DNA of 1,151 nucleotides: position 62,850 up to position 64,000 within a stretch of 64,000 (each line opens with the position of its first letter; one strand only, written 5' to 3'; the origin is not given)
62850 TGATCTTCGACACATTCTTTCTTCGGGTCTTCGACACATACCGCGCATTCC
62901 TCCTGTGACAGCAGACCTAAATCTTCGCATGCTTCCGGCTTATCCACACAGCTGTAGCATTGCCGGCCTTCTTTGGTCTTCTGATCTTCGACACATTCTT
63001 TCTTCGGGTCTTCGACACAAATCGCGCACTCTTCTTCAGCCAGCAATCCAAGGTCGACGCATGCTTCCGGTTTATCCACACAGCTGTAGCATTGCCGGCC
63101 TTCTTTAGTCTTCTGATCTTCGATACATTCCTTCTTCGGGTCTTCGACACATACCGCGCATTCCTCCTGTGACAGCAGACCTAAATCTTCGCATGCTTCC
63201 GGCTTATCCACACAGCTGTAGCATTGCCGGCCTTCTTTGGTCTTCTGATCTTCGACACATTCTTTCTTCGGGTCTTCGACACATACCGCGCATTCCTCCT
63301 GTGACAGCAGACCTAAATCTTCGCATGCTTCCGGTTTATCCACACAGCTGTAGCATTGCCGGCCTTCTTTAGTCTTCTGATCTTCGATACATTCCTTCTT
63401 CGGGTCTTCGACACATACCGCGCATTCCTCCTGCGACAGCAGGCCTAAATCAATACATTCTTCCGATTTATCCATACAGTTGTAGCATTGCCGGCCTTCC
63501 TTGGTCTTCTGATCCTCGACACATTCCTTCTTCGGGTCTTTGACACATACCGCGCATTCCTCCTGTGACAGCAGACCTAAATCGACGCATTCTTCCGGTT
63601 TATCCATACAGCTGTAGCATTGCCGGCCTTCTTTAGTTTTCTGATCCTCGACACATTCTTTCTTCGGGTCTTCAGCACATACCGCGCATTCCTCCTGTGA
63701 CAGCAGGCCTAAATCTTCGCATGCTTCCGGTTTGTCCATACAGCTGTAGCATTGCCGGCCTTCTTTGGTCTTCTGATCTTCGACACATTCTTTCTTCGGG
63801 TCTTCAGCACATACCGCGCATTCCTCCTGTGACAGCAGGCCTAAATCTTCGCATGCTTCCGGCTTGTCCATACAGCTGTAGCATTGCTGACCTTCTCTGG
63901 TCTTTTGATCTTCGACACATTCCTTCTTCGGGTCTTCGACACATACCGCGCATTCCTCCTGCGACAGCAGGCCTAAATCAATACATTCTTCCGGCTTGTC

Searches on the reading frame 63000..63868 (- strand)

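Call 25: search_protein_families(library=pfam, proteins=[window:63000-63868:-], max_evalue=0.001)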
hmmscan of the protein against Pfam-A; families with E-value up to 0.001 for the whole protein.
window:63000-63868:- (289 aa): 3 families
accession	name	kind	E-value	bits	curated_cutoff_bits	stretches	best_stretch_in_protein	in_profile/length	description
PF04002.20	RadC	-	4e-06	27.2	22.1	0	227-265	13-51/121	RadC-like JAB domain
PF18544.7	Polo_box_3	-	7.7e-06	26.8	34.2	0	102-140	41-79/97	Polo box domain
PF23257.1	DUF7071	-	0.00098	19.3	27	0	46-59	44-57/68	Domain of unknown function (DUF7071)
